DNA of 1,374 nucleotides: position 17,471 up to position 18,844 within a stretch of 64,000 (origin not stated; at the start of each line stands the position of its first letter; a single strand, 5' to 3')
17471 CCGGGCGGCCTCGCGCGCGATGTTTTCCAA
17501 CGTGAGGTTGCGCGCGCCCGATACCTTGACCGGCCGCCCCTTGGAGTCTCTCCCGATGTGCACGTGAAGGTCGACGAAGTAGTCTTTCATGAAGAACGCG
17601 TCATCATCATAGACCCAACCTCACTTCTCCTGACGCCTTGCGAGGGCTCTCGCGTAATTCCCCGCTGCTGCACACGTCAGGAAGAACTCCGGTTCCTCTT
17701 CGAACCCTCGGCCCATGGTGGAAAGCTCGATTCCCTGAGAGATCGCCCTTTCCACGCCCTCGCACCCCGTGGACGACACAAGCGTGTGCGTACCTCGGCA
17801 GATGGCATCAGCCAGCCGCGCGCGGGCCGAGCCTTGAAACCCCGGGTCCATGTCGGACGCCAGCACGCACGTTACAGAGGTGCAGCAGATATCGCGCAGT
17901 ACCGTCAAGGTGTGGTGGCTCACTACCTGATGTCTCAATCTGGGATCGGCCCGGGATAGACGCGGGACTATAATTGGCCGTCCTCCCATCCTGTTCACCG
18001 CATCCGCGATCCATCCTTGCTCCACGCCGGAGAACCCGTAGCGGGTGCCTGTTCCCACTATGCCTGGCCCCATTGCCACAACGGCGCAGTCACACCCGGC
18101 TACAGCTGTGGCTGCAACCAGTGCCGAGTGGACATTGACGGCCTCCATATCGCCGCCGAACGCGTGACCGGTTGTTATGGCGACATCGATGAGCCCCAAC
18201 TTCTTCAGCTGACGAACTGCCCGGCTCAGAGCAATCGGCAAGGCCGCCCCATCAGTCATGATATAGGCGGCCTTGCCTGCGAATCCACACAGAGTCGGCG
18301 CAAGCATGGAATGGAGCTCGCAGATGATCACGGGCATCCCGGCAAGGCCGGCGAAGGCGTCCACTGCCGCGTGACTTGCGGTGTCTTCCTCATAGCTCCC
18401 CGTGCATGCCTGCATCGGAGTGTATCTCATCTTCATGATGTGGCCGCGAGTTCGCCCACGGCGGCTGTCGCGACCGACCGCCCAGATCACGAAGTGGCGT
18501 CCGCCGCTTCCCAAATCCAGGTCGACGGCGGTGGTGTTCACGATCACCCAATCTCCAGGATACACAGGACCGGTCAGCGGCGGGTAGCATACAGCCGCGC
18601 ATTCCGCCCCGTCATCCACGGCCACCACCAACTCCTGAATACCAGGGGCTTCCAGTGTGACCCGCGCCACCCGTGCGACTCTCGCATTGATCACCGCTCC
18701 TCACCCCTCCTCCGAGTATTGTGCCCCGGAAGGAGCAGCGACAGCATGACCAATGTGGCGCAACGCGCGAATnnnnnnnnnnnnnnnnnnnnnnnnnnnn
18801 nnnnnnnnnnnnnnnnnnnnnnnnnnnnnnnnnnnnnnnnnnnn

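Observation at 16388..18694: EndoQ-like PHP/zinc-finger nuclease paired with an uncharacterised 357-aa Gly-rich protein, wedged between the vor operon and spoIIM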

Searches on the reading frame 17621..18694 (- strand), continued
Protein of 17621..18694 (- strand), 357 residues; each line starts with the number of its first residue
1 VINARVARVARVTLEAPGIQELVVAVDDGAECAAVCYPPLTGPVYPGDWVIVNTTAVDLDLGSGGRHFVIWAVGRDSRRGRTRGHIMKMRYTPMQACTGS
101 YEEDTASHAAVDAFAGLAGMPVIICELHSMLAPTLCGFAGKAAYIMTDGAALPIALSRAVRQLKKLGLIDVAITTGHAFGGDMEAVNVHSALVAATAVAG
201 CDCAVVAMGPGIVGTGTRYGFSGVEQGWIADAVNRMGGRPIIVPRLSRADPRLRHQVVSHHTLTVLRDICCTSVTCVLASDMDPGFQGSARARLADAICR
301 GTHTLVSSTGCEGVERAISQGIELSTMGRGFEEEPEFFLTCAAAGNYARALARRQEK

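Call 41: find_encoding_contigs(protein=P0001, flank=5000, max_places=2)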
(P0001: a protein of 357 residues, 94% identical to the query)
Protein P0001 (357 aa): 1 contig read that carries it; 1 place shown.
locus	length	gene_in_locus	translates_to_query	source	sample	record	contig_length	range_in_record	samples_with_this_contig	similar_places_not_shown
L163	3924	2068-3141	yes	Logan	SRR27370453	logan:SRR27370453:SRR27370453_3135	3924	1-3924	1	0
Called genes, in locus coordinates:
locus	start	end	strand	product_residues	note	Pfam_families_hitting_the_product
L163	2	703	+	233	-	?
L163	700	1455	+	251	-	PF02775:TPP_enzyme_C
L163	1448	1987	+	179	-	PF01558:POR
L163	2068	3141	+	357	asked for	PF12982:DUF3866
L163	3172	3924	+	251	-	?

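Call 47: search_protein_representatives(alignment_id=A1)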
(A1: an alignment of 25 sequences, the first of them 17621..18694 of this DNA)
Query: 25 sequences, 362 profile positions. Proteins with E-value up to 0.001 (for the whole library): 2162; up to 1e-10: 1533; up to 1e-30: 723. The best 150 are listed.
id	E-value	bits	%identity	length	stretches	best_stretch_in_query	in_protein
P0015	2.0e-156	537.0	-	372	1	1-357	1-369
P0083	4.4e-150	516.1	-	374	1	1-358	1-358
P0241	1.1e-149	514.9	-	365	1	1-357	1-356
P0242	2.9e-149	513.4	-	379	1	1-359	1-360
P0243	3.5e-149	513.1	-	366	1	1-359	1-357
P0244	6.0e-149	512.4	-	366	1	1-357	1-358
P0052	2.9e-148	510.1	-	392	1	1-358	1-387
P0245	1.6e-147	507.7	-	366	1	1-359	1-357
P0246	1.6e-147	507.7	-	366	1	1-360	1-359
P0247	2.7e-146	503.7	-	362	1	1-357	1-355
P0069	2.7e-144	497.1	-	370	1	1-357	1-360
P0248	4.4e-144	496.4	-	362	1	1-356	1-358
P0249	1.3e-142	491.5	-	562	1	1-360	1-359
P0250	1.7e-140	484.6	-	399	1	1-358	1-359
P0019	9.2e-139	478.9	-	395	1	1-359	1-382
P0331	4.3e-116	404.3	-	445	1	1-331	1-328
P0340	6.9e-114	397.0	-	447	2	75-357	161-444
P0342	1.9e-113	395.6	-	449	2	79-352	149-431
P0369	1.3e-109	382.9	-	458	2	80-359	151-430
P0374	4.6e-109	381.2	-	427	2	116-350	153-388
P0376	6.8e-109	380.6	-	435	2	71-353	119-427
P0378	1.2e-108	379.9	-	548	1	22-353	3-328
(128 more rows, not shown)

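Call 48: search_protein_families(library=pfam, proteins=[P0249, P0378, P0331, P0340, P0342, P0369, P0008, P0376, P0374], max_evalue=0.001)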
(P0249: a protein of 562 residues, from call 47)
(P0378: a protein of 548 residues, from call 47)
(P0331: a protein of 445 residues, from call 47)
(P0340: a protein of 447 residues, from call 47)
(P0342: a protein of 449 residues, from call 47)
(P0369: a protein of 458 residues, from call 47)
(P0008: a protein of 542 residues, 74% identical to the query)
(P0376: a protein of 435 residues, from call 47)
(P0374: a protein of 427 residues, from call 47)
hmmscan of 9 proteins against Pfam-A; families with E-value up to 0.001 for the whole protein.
P0249 (562 aa): 2 families
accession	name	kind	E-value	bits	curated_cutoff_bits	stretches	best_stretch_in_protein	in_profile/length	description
PF12982.12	DUF3866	-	5.9e-133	443.4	25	1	33-349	2-318/318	Protein of unknown function (DUF3866)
PF00293.34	NUDIX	-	7.9e-20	71.7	21.1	1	423-532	3-118/134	NUDIX domain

P0378 (548 aa): 2 families
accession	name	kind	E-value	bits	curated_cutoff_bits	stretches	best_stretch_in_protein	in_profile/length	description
PF12982.12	DUF3866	-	3.9e-110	368.5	25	1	13-324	1-317/318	Protein of unknown function (DUF3866)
PF00293.34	NUDIX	-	5.5e-19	68.9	21.1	1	415-527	3-118/134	NUDIX domain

P0331 (445 aa): 1 family
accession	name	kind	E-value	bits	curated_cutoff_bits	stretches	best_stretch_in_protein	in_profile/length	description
PF12982.12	DUF3866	-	9.3e-106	354.1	25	1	33-327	2-298/318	Protein of unknown function (DUF3866)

P0340 (447 aa): 1 family
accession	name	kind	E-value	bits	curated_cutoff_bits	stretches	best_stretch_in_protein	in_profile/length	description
PF12982.12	DUF3866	-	1.1e-110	370.2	25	1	103-437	12-318/318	Protein of unknown function (DUF3866)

P0342 (449 aa): 1 family
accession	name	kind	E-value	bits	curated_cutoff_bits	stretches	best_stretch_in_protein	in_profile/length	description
PF12982.12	DUF3866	-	7.3e-115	384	25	2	149-429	48-318/318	Protein of unknown function (DUF3866)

P0369 (458 aa): 1 family
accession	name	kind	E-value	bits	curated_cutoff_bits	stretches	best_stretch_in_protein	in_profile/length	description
PF12982.12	DUF3866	-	3.6e-104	348.9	25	2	152-421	50-318/318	Protein of unknown function (DUF3866)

P0008 (542 aa): 2 families
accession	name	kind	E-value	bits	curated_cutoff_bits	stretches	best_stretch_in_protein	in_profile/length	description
PF12982.12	DUF3866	-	4.4e-110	368.3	25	1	34-345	2-318/318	Protein of unknown function (DUF3866)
PF00293.34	NUDIX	-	3.9e-20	72.7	21.1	1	404-530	2-132/134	NUDIX domain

P0376 (435 aa): 1 family
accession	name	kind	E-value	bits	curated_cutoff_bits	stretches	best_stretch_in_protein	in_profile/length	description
PF12982.12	DUF3866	-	2.3e-105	352.8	25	1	44-423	12-317/318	Protein of unknown function (DUF3866)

P0374 (427 aa): 1 family
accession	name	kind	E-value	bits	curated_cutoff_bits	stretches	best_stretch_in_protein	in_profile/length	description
PF12982.12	DUF3866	-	2.8e-107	359.1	25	2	152-386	84-316/318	Protein of unknown function (DUF3866)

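Call 49: search_protein_families(library=ncbifam, proteins=[L161:6105-6665:+, P0249], max_evalue=0.0001)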
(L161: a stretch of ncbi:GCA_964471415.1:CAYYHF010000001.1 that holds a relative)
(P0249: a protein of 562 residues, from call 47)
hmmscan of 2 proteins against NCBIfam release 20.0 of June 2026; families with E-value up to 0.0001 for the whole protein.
L161:6105-6665:+ (186 aa): 11 families
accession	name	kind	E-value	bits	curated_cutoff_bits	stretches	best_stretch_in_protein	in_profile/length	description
NF008736.0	PRK11762.1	equivalog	6.6e-20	71.4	169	1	34-169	40-175/186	ADP compounds hydrolase NudE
TIGR00052.1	TIGR00052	subfamily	4.7e-14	52.4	79.55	1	32-171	35-186/188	nudix-type nucleoside diphosphatase, YffH/AdpP family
NF011585.0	PRK15009.1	equivalog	6e-10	39.1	234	1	57-172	62-185/191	GDP-mannose pyrophosphatase NudK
NF001938.0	PRK00714.1-5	equivalog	8.1e-08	31.8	116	1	34-103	6-80/172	RNA pyrophosphohydrolase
TIGR02705.1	nudix_YtkD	equivalog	5.1e-07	29.4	154.4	1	64-109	42-86/156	RNA deprotection pyrophosphohydrolase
NF041652.1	Nud_hyd_Dein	equivalog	5.3e-07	30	200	1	38-111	10-85/152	Nudix hydrolase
TIGR00586.1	mutt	equivalog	6.9e-07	29.3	97.9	1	62-102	26-66/129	8-oxo-dGTP diphosphatase MutT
NF008044.0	PRK10776.1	equivalog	1.4e-06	28.2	148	1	54-106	17-69/130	8-oxo-dGTP diphosphatase MutT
NF008003.0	PRK10729.1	equivalog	4.4e-06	26.1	248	1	55-168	72-194/210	ADP-ribose diphosphatase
NF006530.0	PRK08999.1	equivalog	3e-05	23.2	245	1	50-103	15-68/315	Nudix family hydrolase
NF001937.0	PRK00714.1-4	equivalog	6.8e-05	22.5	139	0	41-102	8-65/161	RNA pyrophosphohydrolase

P0249 (562 aa): 8 families
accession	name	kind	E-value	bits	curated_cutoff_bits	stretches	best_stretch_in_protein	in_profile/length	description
NF008736.0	PRK11762.1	equivalog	6.3e-21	74.7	169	1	388-539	10-163/186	ADP compounds hydrolase NudE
TIGR00052.1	TIGR00052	subfamily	3.1e-14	53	79.55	1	415-506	36-136/188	nudix-type nucleoside diphosphatase, YffH/AdpP family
NF008003.0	PRK10729.1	equivalog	2.5e-08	33.5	248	1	415-503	49-143/210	ADP-ribose diphosphatase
NF011585.0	PRK15009.1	equivalog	8.2e-08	32.1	234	1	415-552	37-185/191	GDP-mannose pyrophosphatase NudK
TIGR02705.1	nudix_YtkD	equivalog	5.3e-07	29.3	154.4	1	414-506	15-101/156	RNA deprotection pyrophosphohydrolase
NF008044.0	PRK10776.1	equivalog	6.7e-07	29.3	148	1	431-505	12-84/130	8-oxo-dGTP diphosphatase MutT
NF041652.1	Nud_hyd_Dein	equivalog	1.3e-06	28.8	200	1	424-490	14-83/152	Nudix hydrolase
NF001938.0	PRK00714.1-5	equivalog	8.6e-05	22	116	0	420-481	10-76/172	RNA pyrophosphohydrolase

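Call 50: search_protein_families(library=padloc, proteins=[window:17621-18694:-], max_evalue=0.01)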
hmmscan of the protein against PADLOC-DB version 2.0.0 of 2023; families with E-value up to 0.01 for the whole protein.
window:17621-18694:- (357 aa): 0 families

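Call 57: search_protein_families(library=pfam, alignment_id=A4, max_evalue=0.0001)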
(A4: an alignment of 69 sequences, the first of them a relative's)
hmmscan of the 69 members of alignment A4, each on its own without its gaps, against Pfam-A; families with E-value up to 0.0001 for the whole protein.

A. member 1, L002:9197-9808:- (203 aa): 1 family
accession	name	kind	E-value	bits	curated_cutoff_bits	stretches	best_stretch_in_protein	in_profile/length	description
PF10646.14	Germane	-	6e-21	75.6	23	1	68-180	1-116/117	Sporulation and spore germination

B. families by the number of members that match (of 69 scanned): 12 families
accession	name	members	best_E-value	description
PF00953.26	Glycos_transf_4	24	5.3e-13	Glycosyl transferase family 4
PF01546.33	Peptidase_M20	19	1.2e-23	Peptidase family M20/M25/M40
PF05343.19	Peptidase_M42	19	1.7e-20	M42 glutamyl aminopeptidase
PF07687.19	M20_dimer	19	7.4e-20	Peptidase dimerisation domain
PF04389.22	Peptidase_M28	19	6.4e-15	Peptidase family M28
PF10646.14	Germane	4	5.7e-29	Sporulation and spore germination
PF02896.24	PEP-utilizers_C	3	4.7e-80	PEP-utilising enzyme, PEP-binding domain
PF01326.24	PPDK_N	3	4.3e-71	Pyruvate phosphate dikinase, AMP/ATP-binding domain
PF00391.29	PEP-utilizers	3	1.2e-24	PEP-utilising enzyme, mobile domain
PF00209.24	SNF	2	1.9e-110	Sodium:neurotransmitter symporter family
PF05833.16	NFACT_N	1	1.4e-137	NFACT N-terminal and middle domains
PF05670.18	NFACT-R_1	1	2.9e-11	NFACT protein RNA binding domain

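Call 58: search_protein_families(library=pfam, alignment_id=A5, max_evalue=0.0001)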
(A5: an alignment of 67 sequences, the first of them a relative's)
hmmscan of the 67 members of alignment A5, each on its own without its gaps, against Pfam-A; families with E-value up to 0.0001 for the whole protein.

A. member 1, L002:8635-9213:+ (192 aa): 1 family
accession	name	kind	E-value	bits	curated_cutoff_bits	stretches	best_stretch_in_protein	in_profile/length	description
PF01558.24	POR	-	9.9e-40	137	27.4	1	11-175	1-173/173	Pyruvate ferredoxin/flavodoxin oxidoreductase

B. families by the number of members that match (of 67 scanned): 16 families
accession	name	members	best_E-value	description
PF00535.33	Glycos_transf_2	36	4.4e-32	Glycosyl transferase family 2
PF13641.12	Glyco_tranf_2_3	27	3e-10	Glycosyltransferase like family 2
PF10111.15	Glyco_tranf_2_2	26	1.1e-09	Glycosyltransferase like family 2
PF00953.26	Glycos_transf_4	10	4.1e-10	Glycosyl transferase family 4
PF13704.12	Glyco_tranf_2_4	7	5.7e-06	Glycosyl transferase family 2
PF01558.24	POR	6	8.5e-41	Pyruvate ferredoxin/flavodoxin oxidoreductase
PF06418.20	CTP_synth_N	1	9.9e-127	CTP synthase N-terminus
PF01168.26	Ala_racemase_N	1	9.9e-77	Alanine racemase, N-terminal domain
PF00209.24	SNF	1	6e-60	Sodium:neurotransmitter symporter family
PF00842.27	Ala_racemase_C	1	4e-51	Alanine racemase, C-terminal domain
PF02660.20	G3P_acyltransf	1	1.4e-45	Glycerol-3-phosphate acyltransferase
PF03741.22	TerC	1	5e-45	Integral membrane protein TerC family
PF00117.34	GATase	1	2.1e-44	Glutamine amidotransferase class-I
PF01380.27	SIS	1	5.8e-32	SIS domain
PF00871.23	Acetate_kinase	1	6.3e-20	Acetokinase family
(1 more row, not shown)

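Call 59: search_protein_families(library=pfam, alignment_id=A6, max_evalue=0.0001)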
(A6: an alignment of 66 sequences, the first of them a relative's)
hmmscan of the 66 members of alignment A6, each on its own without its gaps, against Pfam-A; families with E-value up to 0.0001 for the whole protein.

A. member 1, L002:7886-8632:+ (248 aa): 1 family
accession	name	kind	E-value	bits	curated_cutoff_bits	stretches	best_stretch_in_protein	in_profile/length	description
PF02775.26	TPP_enzyme_C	-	8.5e-23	81.3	21.9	1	58-208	20-150/151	Thiamine pyrophosphate enzyme, C-terminal TPP binding domain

B. families by the number of members that match (of 66 scanned): 18 families
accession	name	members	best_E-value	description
PF11382.13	MctB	30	1.1e-39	Copper transport outer membrane protein, MctB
PF00535.33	Glycos_transf_2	14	2.3e-30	Glycosyl transferase family 2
PF13641.12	Glyco_tranf_2_3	14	2.2e-11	Glycosyltransferase like family 2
PF10111.15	Glyco_tranf_2_2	9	2.2e-06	Glycosyltransferase like family 2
PF04263.21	TPK_catalytic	7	4.4e-08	Thiamin pyrophosphokinase, catalytic domain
PF02775.26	TPP_enzyme_C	5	3.1e-23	Thiamine pyrophosphate enzyme, C-terminal TPP binding domain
PF12555.13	SteA-like_C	3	1.9e-13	SteA-like C-terminal domain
PF13704.12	Glyco_tranf_2_4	3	6.9e-07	Glycosyl transferase family 2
PF03977.18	OAD_beta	1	7.2e-150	Na+-transporting oxaloacetate decarboxylase beta subunit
PF02896.24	PEP-utilizers_C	1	3e-83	PEP-utilising enzyme, PEP-binding domain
PF01326.24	PPDK_N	1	9.5e-70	Pyruvate phosphate dikinase, AMP/ATP-binding domain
PF01515.24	PTA_PTB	1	2e-52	Phosphate acetyl/butaryl transferase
PF01558.24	POR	1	6e-41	Pyruvate ferredoxin/flavodoxin oxidoreductase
PF02361.21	CbiQ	1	4.4e-26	Cobalt transport protein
PF01168.26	Ala_racemase_N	1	7.4e-26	Alanine racemase, N-terminal domain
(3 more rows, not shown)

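Call 77: search_solved_structures(query=A1, max_evalue=10)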
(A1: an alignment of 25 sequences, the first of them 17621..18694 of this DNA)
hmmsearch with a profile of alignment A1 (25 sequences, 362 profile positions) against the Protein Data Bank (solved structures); distinct sequences matched with E-value up to 10: 3.
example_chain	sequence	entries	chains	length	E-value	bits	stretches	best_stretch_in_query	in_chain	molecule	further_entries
6rhv_C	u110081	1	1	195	0.71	12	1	111-185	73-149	Integrin alpha-M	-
9hll_A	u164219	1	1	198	0.73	12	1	111-185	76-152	Integrin alpha-M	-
5ewp_A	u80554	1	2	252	2.1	10.5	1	93-167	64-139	ARO (armadillo repeats only protein)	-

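Call 78: search_protein_families(library=pfam, proteins=[window:17621-18694:-], max_evalue=10)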
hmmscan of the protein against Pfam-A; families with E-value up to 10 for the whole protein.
window:17621-18694:- (357 aa): 1 family
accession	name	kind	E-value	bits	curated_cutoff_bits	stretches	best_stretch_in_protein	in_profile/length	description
PF12982.12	DUF3866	-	4.6e-112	374.8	25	1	34-345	2-318/318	Protein of unknown function (DUF3866)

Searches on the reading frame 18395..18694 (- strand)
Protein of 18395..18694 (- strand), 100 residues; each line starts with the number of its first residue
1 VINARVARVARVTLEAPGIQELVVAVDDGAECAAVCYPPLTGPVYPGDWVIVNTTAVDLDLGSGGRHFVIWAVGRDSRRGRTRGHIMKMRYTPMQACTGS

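Call 78: search_protein_families(library=pfam, proteins=[window:18395-18694:-], max_evalue=10)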
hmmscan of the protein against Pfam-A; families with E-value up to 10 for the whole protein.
window:18395-18694:- (100 aa): 1 family
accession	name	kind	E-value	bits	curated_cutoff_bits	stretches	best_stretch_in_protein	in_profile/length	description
PF12982.12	DUF3866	-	1.1e-20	74.6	25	1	34-97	2-65/318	Protein of unknown function (DUF3866)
